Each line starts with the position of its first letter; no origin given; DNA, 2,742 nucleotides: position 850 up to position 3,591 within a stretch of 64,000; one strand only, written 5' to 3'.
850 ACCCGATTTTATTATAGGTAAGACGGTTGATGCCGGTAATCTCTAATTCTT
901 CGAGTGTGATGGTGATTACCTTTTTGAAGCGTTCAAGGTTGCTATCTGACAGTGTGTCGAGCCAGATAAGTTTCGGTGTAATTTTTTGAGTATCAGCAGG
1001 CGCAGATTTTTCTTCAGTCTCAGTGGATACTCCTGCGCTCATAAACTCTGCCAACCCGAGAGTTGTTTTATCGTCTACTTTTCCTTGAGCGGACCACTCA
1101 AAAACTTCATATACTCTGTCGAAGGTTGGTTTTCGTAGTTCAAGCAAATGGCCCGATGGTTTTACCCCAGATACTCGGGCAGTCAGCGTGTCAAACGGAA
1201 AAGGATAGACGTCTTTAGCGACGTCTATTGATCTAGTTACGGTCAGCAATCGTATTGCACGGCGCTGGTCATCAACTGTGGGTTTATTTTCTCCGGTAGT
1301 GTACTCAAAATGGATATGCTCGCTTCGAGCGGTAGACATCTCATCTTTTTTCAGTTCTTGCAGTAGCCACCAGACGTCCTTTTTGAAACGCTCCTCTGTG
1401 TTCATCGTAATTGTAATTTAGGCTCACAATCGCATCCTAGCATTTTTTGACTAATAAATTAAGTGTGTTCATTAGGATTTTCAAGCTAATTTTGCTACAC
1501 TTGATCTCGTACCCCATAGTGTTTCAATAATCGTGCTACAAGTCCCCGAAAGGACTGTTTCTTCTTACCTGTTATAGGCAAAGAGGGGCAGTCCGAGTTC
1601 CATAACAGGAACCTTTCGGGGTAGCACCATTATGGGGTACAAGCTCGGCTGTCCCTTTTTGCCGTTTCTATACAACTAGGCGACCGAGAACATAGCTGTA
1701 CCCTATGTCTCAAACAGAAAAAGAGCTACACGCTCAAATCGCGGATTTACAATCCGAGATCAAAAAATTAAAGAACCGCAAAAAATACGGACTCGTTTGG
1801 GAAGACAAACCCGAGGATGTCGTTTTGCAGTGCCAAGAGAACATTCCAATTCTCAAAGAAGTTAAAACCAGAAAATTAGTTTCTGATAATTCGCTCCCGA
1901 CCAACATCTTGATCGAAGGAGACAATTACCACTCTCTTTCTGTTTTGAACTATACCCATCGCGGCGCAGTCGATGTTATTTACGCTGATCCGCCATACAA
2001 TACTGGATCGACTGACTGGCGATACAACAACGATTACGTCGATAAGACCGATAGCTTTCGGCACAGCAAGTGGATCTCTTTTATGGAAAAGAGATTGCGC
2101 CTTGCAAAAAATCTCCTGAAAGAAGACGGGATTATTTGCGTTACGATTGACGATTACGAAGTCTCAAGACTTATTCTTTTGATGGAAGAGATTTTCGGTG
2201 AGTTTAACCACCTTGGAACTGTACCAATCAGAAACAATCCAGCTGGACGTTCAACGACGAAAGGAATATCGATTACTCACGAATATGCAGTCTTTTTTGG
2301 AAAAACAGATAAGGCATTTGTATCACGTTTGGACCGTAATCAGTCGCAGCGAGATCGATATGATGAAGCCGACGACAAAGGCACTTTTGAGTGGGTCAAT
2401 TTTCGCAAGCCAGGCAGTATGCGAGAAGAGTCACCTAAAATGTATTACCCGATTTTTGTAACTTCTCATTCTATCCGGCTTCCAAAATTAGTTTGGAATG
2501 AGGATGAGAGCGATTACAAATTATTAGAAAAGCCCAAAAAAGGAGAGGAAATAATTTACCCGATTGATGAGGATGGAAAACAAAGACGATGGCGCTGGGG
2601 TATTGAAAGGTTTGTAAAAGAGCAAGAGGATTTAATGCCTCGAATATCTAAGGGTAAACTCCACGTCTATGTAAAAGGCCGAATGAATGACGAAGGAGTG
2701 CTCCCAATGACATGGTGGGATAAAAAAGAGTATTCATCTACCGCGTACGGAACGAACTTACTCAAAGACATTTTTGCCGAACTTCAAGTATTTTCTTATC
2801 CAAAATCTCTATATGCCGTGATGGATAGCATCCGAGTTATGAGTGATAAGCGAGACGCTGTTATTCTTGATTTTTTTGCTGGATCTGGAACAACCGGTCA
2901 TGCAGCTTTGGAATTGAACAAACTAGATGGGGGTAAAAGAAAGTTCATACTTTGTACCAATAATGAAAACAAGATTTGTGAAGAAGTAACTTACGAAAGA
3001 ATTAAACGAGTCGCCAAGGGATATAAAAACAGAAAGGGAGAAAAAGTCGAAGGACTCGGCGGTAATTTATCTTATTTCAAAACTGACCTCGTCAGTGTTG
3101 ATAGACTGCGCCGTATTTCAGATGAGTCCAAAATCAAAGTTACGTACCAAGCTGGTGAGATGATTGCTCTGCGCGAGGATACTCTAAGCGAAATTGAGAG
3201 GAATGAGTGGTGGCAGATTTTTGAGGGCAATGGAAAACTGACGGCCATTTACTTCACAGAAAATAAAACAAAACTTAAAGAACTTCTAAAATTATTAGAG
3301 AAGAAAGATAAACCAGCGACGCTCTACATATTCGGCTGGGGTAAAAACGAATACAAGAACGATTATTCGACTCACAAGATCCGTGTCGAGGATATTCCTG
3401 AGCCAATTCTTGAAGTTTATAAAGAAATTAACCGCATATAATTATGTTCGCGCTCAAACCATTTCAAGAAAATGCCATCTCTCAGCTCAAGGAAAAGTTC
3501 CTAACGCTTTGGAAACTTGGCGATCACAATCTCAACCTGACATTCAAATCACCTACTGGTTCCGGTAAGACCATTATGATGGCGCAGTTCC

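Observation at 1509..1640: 132-nt perfectly nested four-helix inverted repeat between the Type III RM operon and a divergent unknown gene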

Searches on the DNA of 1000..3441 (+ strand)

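Call 6: search_rna_families(source=window, start=1000, end=2200, threshold=evalue, max_evalue=10, show_alignments=3)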
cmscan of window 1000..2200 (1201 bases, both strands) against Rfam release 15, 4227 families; matches with E-value up to 10: 2.
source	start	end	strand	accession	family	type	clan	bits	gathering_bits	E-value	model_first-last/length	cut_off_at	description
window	1802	1890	+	RF00097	snoR71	Gene; snRNA; snoRNA; CD-box;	-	15.2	40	8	1-107/107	no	Plant small nucleolar RNA R71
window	1542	1560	-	RF01716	PhotoRC-I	Cis-reg;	-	11.5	45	7.1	26-44/44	no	PhotoRC-I RNA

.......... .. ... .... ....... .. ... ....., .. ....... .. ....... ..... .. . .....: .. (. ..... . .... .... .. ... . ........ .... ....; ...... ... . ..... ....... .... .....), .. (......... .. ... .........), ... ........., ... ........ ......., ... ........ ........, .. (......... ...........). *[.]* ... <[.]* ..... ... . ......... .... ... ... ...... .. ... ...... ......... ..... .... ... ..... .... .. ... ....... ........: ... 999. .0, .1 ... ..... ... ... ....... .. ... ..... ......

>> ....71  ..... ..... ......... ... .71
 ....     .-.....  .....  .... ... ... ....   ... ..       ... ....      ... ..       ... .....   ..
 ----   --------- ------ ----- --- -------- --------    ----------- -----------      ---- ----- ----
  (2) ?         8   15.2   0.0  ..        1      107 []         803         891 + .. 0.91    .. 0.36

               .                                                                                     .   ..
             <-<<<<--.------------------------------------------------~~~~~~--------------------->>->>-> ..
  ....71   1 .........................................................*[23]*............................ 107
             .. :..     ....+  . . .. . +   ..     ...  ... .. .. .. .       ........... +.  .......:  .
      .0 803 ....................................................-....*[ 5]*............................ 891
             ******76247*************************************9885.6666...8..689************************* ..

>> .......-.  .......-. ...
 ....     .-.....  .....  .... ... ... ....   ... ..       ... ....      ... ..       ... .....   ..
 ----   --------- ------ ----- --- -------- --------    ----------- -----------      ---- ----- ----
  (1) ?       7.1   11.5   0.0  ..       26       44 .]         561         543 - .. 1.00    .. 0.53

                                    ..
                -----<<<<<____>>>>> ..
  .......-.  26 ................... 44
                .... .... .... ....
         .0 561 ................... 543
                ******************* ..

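Call 60: search_rna_families(sources=[L042, L044, L051, L057, L003], threshold=evalue, max_evalue=1)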
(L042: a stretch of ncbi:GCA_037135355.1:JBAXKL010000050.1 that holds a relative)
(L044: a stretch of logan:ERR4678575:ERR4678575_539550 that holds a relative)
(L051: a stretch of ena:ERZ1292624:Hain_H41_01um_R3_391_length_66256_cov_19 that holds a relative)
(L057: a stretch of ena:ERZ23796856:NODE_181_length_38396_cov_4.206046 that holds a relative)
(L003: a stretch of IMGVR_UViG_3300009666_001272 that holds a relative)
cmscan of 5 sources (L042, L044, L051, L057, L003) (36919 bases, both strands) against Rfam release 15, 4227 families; matches with E-value up to 1: 3.
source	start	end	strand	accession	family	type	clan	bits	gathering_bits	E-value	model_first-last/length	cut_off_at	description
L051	2830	2947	+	RF03000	LOOT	Gene; sRNA;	-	77.2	46.4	5e-13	1-121/121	no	LOOT RNA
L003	6185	6256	-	RF00005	tRNA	Gene; tRNA;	CL00001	60.8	29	6.1e-11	1-71/71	no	tRNA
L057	1807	1928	+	RF03000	LOOT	Gene; sRNA;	-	47.6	46.4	4.1e-06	1-121/121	no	LOOT RNA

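Call 62: search_rna_families(sources=[L051, L057], threshold=evalue, max_evalue=0.01, show_alignments=3)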
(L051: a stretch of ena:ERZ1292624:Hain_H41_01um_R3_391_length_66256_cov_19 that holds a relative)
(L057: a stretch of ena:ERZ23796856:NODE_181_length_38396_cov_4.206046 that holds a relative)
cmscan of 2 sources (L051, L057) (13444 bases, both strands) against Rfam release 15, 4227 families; matches with E-value up to 0.01: 2.
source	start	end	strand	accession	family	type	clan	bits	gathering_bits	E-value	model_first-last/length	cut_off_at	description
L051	2830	2947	+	RF03000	LOOT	Gene; sRNA;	-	77.2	46.4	1.8e-13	1-121/121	no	LOOT RNA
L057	1807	1928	+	RF03000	LOOT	Gene; sRNA;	-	47.6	46.4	1.5e-06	1-121/121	no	LOOT RNA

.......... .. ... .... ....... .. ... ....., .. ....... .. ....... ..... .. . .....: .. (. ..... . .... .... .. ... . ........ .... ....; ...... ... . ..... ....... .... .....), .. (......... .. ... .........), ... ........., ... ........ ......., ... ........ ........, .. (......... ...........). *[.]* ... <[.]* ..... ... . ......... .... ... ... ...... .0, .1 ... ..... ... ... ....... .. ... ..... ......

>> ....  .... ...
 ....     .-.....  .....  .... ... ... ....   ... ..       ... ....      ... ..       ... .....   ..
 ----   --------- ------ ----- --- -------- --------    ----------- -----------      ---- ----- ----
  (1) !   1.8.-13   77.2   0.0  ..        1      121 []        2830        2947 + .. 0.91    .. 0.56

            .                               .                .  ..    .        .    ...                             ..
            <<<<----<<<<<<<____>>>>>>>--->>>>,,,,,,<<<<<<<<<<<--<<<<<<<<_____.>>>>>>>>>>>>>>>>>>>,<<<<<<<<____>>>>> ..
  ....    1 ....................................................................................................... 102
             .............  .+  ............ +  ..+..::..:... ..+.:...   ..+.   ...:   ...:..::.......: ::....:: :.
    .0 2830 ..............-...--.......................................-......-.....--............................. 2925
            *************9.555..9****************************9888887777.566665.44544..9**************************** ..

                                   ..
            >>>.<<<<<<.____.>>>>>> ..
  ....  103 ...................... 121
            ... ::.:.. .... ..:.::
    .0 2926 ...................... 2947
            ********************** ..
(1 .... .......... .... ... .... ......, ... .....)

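Call 73: search_rna_families(sources=[L059, L060, L061, L062, L063, L064, L065, L066, L067, L068, L069, L070, L071, L072, L073, L076, L078, L079, L086, L092], threshold=evalue, max_evalue=0.1)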
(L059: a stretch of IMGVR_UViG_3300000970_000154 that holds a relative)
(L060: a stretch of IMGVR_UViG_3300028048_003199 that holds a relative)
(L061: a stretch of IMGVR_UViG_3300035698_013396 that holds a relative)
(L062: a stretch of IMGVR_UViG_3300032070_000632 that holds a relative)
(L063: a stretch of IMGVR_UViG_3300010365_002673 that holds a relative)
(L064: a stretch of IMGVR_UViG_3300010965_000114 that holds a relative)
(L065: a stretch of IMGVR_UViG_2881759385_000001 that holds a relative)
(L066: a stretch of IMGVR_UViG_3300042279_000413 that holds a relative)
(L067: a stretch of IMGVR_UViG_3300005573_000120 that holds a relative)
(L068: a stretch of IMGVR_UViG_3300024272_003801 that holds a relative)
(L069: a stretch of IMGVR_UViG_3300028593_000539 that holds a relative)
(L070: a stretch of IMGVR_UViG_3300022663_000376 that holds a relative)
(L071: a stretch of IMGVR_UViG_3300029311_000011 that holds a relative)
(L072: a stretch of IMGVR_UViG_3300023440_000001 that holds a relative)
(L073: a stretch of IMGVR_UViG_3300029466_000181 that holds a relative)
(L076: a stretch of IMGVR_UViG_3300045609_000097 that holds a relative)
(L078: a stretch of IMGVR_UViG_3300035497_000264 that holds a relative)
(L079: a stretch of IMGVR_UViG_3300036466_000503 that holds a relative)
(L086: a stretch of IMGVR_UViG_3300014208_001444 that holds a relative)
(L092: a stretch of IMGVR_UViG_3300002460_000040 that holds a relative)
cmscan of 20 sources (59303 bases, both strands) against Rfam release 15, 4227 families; matches with E-value up to 0.1: 1.
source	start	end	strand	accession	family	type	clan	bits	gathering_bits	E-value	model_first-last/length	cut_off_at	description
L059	497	618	+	RF03000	LOOT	Gene; sRNA;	-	56.3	46.4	6e-08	1-121/121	no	LOOT RNA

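Call 80: search_rna_families(source=window, start=1490, end=1720, threshold=evalue, max_evalue=10, show_alignments=2)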
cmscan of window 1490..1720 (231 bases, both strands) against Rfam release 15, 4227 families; matches with E-value up to 10: 7.
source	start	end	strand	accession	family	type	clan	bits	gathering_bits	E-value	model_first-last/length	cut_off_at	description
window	1528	1632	+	RF03933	MIR6445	Gene; miRNA;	-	16.5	100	0.96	1-117/117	no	MIR6445 microRNA precursor family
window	1584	1656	-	RF03507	mir-4429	Gene; miRNA;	-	15.2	97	0.7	1-73/73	no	mir-4429 microRNA precursor family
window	1531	1634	+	RF01767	SAM-III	Cis-reg; riboswitch;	-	14.1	45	2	1-82/82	no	SAM-III riboswitch aptamer (SMK box)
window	1619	1646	-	RF02674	AsdA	Gene; antisense;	-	13.2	52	2.4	10-37/81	no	antisense RNA of dnaA mRNA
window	1560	1647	+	RF02854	Ysr100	Gene; sRNA;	-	12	47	9.1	1-120/120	no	Yersinia sRNA 100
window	1542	1560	-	RF01716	PhotoRC-I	Cis-reg;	-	11.5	45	1.4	26-44/44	no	PhotoRC-I RNA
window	1649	1682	+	RF02246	Six3os1_1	Gene; lncRNA;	-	9.8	50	5.8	54-87/87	no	Six3os1 conserved region 1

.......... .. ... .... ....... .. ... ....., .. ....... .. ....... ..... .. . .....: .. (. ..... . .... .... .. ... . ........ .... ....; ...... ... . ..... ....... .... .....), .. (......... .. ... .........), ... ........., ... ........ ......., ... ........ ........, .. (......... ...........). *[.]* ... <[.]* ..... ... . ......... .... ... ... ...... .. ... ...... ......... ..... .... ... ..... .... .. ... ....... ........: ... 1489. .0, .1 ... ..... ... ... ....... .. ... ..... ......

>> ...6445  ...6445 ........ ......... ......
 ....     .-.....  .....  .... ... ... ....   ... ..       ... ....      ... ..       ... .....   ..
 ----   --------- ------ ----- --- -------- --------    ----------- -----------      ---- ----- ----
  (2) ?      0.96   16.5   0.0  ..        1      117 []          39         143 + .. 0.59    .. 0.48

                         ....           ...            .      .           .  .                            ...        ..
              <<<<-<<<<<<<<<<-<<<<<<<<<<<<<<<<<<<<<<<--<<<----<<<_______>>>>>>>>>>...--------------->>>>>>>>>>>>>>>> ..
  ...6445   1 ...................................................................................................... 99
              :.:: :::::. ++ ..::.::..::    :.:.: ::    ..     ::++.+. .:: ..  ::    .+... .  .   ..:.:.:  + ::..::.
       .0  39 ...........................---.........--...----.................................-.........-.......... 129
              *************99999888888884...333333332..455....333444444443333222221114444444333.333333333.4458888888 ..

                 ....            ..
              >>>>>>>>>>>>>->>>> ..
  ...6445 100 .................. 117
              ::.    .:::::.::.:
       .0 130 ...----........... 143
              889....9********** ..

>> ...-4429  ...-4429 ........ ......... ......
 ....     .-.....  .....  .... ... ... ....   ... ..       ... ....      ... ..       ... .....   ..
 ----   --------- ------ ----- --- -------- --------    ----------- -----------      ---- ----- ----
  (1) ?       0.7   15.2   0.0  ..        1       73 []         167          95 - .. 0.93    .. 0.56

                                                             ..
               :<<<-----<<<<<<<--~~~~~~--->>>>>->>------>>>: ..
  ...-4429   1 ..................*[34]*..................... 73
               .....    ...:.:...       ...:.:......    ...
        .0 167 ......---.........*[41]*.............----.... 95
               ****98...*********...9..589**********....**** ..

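Call 84: search_rna_families(sources=[L139, L140, L141, L043, L053], threshold=evalue, max_evalue=0.1)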
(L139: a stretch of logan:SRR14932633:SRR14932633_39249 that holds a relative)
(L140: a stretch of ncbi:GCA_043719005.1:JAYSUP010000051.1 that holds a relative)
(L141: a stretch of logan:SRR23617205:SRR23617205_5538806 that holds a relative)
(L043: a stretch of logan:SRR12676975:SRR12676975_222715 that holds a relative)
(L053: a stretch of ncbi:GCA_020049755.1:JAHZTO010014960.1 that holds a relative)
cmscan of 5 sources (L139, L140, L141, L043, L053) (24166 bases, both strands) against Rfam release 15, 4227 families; matches with E-value up to 0.1: 1.
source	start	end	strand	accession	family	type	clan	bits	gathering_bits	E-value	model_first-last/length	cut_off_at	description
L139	1312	1440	+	RF03000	LOOT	Gene; sRNA;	-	67.2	46.4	6.9e-11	1-121/121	no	LOOT RNA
